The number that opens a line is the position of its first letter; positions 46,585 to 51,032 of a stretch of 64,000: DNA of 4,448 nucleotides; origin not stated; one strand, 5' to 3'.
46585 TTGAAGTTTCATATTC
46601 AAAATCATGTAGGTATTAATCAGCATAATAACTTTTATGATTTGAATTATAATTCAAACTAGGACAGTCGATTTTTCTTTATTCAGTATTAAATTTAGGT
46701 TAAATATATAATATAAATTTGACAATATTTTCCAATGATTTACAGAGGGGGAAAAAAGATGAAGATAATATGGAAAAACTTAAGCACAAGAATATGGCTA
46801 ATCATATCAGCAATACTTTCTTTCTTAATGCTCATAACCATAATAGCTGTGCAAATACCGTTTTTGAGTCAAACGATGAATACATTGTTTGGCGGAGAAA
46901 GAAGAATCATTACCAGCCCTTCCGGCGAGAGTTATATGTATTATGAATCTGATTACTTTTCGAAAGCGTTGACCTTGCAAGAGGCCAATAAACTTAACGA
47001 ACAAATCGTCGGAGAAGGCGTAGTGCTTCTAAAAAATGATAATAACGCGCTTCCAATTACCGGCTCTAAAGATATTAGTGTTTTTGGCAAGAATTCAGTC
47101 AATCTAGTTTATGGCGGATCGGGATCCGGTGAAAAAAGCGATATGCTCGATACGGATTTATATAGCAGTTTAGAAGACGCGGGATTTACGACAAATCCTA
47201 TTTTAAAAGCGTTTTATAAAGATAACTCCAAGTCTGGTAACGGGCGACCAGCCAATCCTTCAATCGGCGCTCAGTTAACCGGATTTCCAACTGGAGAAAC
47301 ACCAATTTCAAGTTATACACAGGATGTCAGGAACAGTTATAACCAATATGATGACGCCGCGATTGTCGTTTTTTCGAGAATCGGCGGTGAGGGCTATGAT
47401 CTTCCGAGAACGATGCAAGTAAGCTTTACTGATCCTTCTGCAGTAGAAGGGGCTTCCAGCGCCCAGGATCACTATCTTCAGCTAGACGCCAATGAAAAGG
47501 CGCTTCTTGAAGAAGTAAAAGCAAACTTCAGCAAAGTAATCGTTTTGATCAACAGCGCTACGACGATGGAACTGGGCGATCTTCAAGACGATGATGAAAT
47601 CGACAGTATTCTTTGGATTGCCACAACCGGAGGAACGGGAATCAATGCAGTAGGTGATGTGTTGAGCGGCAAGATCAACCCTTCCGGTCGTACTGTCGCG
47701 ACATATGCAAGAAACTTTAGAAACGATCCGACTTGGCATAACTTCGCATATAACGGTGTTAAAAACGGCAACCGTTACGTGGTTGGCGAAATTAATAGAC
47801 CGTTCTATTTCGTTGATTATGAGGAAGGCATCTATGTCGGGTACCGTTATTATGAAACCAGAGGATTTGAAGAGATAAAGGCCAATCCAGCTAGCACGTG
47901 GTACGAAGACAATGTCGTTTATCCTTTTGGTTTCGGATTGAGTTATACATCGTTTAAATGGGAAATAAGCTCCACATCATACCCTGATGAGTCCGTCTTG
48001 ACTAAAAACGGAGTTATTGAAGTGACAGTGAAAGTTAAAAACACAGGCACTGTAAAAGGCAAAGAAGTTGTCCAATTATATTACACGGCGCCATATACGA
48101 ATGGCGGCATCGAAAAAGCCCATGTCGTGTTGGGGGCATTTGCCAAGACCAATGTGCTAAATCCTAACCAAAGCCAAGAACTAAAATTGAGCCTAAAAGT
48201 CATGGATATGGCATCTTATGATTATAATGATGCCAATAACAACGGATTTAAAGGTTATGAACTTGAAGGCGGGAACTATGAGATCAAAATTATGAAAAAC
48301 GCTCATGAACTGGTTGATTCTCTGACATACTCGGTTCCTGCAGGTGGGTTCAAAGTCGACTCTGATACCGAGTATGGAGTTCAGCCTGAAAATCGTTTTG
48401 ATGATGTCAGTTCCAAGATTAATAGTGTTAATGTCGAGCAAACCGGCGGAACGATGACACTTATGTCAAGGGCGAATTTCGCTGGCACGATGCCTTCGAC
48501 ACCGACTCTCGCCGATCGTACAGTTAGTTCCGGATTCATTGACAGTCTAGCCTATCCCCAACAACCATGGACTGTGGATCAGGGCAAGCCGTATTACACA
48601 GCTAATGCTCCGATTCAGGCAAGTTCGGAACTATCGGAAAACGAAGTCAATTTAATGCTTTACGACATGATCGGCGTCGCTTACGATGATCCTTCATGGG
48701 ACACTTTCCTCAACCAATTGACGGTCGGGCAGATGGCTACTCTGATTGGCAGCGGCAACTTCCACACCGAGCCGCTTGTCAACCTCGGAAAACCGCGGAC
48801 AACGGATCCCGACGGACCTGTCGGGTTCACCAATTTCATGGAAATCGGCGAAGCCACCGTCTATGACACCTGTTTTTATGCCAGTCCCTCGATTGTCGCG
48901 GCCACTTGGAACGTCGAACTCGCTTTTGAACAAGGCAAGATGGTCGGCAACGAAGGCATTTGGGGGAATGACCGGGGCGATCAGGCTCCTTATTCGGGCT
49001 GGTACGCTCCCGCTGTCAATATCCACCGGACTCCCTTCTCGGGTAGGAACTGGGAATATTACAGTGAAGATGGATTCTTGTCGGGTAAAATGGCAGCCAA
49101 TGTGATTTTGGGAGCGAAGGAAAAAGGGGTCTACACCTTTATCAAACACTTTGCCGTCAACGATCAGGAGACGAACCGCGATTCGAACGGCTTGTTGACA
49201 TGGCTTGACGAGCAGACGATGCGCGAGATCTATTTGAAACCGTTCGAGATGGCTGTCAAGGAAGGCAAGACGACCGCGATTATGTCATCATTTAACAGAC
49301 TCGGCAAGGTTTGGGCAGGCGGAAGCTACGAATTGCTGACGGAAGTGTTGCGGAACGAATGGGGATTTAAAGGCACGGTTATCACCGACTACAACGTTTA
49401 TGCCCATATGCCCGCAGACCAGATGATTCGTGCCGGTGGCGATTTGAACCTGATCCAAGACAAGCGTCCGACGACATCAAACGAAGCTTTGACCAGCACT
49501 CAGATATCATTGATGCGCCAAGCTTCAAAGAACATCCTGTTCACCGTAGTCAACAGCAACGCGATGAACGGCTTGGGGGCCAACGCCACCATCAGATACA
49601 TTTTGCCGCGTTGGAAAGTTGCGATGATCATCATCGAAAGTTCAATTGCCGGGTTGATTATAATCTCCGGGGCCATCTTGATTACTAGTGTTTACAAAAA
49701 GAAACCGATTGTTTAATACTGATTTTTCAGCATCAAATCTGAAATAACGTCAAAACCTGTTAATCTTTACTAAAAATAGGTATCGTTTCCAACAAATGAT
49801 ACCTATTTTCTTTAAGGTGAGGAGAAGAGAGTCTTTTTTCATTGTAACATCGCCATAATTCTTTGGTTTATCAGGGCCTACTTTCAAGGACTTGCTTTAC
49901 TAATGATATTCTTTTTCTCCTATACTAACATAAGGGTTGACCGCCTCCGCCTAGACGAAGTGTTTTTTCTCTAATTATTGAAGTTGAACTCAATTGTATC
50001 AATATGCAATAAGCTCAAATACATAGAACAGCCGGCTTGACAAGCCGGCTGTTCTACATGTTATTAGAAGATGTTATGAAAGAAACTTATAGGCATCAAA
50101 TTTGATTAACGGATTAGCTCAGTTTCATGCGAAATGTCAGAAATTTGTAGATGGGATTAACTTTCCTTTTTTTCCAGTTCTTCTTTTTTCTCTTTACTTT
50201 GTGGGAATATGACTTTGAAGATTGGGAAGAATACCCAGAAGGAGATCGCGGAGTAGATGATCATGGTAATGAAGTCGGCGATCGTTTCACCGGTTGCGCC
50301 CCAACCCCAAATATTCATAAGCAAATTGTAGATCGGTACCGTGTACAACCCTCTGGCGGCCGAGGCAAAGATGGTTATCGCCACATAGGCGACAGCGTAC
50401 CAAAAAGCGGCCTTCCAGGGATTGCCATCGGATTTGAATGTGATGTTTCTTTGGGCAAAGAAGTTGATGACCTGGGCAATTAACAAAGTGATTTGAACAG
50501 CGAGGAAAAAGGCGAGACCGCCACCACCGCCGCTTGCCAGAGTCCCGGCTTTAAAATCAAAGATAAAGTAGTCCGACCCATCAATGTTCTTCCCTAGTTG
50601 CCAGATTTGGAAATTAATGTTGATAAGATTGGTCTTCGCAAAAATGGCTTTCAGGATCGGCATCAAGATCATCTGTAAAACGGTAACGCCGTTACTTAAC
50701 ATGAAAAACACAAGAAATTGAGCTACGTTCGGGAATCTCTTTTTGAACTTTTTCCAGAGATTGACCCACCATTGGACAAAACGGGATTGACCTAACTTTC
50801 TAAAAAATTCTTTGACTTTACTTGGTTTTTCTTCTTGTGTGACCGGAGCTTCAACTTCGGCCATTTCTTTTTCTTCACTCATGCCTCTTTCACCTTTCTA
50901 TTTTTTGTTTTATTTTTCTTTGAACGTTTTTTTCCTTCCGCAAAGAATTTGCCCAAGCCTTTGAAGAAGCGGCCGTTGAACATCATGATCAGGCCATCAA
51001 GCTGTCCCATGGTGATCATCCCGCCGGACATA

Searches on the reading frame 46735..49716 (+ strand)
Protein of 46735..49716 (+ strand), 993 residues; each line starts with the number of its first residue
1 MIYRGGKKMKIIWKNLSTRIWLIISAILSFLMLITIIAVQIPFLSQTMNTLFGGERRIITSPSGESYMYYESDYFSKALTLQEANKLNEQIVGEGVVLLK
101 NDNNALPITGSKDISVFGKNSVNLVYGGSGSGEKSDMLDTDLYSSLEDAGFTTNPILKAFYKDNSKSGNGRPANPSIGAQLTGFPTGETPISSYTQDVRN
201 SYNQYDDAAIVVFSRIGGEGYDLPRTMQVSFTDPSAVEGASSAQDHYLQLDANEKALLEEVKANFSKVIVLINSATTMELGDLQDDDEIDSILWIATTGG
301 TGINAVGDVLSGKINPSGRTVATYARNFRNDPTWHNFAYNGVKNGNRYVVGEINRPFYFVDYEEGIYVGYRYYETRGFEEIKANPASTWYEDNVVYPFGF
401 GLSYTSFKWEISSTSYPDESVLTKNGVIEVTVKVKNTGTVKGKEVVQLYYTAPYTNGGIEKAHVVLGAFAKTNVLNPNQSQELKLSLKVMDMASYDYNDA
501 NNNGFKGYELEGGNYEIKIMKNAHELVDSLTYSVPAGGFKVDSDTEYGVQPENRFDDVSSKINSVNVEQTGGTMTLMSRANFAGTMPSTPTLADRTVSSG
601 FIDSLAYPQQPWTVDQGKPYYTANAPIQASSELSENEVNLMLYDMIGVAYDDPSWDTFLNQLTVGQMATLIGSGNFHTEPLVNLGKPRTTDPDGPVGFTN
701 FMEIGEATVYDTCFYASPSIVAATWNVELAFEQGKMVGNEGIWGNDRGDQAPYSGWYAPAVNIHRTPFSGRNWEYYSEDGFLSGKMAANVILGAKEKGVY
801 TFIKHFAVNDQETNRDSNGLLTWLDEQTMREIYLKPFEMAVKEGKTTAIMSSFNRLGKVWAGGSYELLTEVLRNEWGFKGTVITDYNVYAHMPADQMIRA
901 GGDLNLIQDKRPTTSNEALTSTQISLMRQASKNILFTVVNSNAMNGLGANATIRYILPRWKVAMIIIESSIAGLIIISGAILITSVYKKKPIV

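Call 18: search_protein_families(library=pfam, proteins=[window:46735-49716:+], max_evalue=0.001)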
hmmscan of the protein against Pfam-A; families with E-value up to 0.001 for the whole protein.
window:46735-49716:+ (993 aa): 3 families
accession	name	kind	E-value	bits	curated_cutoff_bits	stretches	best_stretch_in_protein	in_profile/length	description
PF01915.27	Glyco_hydro_3_C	-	1.1e-28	101.1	31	1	96-370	1-200/200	Glycosyl hydrolase family 3 C-terminal domain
PF00933.27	Glyco_hydro_3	-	3.3e-24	86.3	27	1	722-889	92-255/316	Glycosyl hydrolase family 3 N terminal domain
PF14310.12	Fn3-like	-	1.2e-08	35.4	25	1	444-520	1-68/71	Fibronectin type III-like domain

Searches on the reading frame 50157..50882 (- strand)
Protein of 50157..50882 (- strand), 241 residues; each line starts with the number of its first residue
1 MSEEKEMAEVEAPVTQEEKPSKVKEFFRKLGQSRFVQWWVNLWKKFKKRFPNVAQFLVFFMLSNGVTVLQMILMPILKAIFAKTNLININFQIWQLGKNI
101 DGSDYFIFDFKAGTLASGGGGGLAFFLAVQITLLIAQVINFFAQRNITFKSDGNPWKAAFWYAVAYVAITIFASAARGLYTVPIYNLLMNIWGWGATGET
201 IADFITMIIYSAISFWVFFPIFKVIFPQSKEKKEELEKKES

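Call 18: search_protein_families(library=pfam, proteins=[window:50157-50882:-], max_evalue=0.001)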
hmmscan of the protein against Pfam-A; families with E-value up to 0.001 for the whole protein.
window:50157-50882:- (241 aa): 1 family
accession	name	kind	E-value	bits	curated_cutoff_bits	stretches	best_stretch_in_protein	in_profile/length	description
PF04138.20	GtrA_DPMS_TM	-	0.00023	21.8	26.1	1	121-217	24-111/117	GtrA/DPMS, transmembrane domain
